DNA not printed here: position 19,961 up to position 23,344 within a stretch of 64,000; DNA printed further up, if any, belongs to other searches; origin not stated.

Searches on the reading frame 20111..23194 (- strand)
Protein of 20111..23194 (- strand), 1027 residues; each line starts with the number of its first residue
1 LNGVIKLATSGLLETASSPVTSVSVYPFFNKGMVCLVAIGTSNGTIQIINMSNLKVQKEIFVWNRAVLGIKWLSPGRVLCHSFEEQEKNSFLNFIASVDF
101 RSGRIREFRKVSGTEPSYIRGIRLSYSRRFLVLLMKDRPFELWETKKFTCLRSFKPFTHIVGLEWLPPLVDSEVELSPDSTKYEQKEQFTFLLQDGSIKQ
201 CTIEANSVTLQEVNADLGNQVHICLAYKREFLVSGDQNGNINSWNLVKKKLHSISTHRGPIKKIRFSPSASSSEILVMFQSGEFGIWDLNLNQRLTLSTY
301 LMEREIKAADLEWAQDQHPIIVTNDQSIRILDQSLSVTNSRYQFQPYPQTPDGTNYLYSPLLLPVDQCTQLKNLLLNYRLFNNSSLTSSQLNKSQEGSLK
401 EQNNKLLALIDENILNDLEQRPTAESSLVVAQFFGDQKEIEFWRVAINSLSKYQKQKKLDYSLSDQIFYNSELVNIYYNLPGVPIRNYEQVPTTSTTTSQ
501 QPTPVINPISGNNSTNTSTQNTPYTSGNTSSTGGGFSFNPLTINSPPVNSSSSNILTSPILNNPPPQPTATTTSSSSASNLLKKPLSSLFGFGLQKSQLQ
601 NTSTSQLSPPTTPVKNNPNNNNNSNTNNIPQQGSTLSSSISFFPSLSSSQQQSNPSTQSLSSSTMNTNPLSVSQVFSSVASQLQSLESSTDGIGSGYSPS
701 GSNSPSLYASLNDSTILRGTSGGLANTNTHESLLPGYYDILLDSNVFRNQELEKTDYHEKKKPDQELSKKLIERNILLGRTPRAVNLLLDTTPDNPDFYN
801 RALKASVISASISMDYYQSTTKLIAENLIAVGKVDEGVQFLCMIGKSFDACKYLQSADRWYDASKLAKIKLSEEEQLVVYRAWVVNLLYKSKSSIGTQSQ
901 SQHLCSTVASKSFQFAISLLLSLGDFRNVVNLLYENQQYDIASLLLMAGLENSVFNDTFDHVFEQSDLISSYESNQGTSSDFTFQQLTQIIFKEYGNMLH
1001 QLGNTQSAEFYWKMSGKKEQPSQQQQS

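Call 40: search_protein_families(library=pfam, proteins=[window:20111-23194:-], max_evalue=0.001)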
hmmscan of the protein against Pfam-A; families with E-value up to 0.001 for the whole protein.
window:20111-23194:- (1027 aa): 12 families
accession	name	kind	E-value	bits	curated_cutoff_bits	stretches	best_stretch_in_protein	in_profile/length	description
PF23752.1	Beta-prop_WDR11_2nd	-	3.5e-34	118.5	26.5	2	33-182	30-180/395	WDR11 second beta-propeller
PF23753.1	TPR_WDR11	-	8.9e-23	81.3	27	1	744-890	162-307/404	WDR11 TPR domain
PF24807.1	WD40_CDC20-Fz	-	3.8e-10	40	200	1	17-161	51-180/292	CDC20/Fizzy WD40 domain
PF25174.1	Beta-prop_THOC3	-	5e-10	39.3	305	1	36-161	102-216/272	THOC3 beta-propeller domain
PF23774.1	TPR_GEMI5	-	2.2e-07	31.1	33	1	808-888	60-142/209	GEMI5 TPR domain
PF25171.1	Beta-prop_WDR36-Utp21_1st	-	2.3e-07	31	80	0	193-269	169-247/266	WDR36/Utp21 first beta-propeller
PF25173.1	Beta-prop_WDR3_1st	-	1.6e-06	28.4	154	1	185-329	40-180/184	WDR3 first beta-propeller domain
PF23414.1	Beta-prop_EML_2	-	1.4e-05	25.1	90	0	230-333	11-110/266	Echinoderm microtubule-associated protein second beta-propeller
PF24817.1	WD40_WDHD1_1st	-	6.9e-05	22.6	109.9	0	221-333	90-207/291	WDHD1 first WD40 domain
PF12894.13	ANAPC4_WD40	-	0.0002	22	22.9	0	36-73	52-89/91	Anaphase-promoting complex subunit 4 WD40 domain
PF23409.1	Beta-prop_EML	-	0.00025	21.1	88.2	0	219-311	156-247/267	Echinoderm microtubule-associated protein first beta-propeller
PF24805.1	EIF3I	-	0.00068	19.3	200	0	136-271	72-201/324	EIF3I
